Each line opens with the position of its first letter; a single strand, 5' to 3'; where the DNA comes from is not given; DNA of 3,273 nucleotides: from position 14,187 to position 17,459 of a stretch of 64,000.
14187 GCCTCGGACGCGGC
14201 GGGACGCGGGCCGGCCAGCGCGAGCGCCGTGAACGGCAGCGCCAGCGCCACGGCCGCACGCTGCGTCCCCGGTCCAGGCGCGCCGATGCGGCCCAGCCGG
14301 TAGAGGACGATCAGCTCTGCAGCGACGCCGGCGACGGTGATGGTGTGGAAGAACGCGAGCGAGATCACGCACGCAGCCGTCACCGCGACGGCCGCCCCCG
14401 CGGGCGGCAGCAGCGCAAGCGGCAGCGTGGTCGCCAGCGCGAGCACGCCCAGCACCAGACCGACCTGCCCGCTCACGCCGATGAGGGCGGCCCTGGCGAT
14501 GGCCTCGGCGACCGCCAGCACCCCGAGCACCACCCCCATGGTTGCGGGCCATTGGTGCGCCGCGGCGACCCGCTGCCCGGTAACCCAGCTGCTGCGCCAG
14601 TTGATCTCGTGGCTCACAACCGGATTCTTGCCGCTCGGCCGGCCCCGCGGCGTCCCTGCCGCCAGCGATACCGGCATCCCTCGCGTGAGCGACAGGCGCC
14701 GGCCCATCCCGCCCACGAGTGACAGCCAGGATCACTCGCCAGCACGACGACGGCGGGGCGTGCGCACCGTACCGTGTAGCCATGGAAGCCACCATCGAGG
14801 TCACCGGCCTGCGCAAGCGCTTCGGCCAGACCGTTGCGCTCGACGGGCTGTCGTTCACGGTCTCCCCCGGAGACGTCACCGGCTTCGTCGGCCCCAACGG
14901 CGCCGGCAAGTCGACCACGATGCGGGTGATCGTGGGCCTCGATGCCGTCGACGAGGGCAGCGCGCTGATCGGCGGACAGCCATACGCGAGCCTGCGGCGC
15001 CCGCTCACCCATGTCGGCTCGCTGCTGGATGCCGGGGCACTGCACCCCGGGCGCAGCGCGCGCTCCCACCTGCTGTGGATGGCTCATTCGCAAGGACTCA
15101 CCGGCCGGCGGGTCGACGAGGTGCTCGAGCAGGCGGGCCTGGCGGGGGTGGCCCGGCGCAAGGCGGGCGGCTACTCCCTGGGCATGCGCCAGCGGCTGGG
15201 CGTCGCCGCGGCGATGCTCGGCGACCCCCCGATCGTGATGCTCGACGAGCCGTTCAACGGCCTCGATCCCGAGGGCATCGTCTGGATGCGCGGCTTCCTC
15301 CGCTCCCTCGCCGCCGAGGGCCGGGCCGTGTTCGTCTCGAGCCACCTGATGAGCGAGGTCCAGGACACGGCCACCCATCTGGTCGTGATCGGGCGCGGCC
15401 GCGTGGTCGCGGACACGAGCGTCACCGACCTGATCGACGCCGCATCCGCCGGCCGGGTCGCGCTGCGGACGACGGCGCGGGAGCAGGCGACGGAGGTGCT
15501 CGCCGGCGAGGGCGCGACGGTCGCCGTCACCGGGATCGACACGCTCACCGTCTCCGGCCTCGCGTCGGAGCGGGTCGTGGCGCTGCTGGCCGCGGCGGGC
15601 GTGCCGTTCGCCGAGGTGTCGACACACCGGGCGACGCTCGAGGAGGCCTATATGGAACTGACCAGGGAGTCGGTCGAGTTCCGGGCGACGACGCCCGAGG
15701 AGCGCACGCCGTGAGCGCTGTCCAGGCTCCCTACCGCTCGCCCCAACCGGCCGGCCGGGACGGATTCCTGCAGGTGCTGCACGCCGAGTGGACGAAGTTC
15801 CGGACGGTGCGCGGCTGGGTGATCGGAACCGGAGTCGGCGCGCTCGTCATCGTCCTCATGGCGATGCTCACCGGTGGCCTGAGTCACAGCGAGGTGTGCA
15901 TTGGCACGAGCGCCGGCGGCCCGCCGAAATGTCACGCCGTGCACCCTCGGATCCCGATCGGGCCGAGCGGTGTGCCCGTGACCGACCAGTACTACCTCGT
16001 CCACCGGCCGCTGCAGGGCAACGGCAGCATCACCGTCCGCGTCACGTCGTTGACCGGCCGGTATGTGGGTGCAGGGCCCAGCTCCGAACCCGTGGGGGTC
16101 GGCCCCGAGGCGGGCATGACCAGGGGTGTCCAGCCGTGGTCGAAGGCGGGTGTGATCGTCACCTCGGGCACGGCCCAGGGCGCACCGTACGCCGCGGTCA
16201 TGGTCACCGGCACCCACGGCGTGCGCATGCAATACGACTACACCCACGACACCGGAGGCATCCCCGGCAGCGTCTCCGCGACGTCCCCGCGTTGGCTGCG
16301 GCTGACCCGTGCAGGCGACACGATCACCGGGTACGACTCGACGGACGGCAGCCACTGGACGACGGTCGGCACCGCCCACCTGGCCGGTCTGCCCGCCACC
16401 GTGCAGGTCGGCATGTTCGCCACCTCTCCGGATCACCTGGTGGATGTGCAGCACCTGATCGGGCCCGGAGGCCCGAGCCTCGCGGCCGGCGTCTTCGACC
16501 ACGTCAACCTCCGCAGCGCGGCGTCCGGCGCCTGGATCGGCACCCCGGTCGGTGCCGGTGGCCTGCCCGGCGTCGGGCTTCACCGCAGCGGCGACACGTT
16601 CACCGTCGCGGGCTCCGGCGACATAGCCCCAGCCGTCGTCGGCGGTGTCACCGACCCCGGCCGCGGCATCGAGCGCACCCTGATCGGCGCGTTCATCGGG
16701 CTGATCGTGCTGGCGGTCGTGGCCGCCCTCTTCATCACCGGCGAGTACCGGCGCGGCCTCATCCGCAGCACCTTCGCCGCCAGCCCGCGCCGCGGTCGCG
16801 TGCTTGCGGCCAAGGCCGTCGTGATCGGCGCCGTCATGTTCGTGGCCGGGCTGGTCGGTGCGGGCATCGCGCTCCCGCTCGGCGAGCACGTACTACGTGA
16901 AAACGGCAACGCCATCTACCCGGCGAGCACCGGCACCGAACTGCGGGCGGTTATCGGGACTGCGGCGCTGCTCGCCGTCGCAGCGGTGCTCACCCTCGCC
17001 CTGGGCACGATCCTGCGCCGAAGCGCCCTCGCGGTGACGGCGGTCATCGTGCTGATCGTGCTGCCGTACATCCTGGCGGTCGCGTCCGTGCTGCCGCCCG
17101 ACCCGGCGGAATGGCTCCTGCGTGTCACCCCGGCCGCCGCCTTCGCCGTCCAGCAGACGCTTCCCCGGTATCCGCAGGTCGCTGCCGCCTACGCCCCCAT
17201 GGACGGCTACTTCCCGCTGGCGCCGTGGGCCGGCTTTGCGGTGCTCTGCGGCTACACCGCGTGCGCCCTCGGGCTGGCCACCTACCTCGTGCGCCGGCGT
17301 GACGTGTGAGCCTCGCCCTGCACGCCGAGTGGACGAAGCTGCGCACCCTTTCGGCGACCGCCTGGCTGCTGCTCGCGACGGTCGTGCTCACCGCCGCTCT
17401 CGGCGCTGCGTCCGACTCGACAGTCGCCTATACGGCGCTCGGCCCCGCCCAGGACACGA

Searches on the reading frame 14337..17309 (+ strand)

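Call 31: search_protein_families(library=pfam, proteins=[window:14337-17309:+], max_evalue=0.00001)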
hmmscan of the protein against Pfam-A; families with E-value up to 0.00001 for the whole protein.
window:14337-17309:+ (990 aa): 3 families
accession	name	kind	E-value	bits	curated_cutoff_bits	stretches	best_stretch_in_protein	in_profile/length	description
PF12679.13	ABC2_membrane_2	-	1.6e-13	51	27.2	1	758-990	72-283/283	ABC-2 family transporter protein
PF07081.18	DUF1349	-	8.1e-07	29.3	32.4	1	649-700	114-164/179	Protein of unknown function (DUF1349)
PF12698.13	ABC2_membrane_3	-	3.8e-06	26.7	31.6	1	778-937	160-312/347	ABC-2 family transporter protein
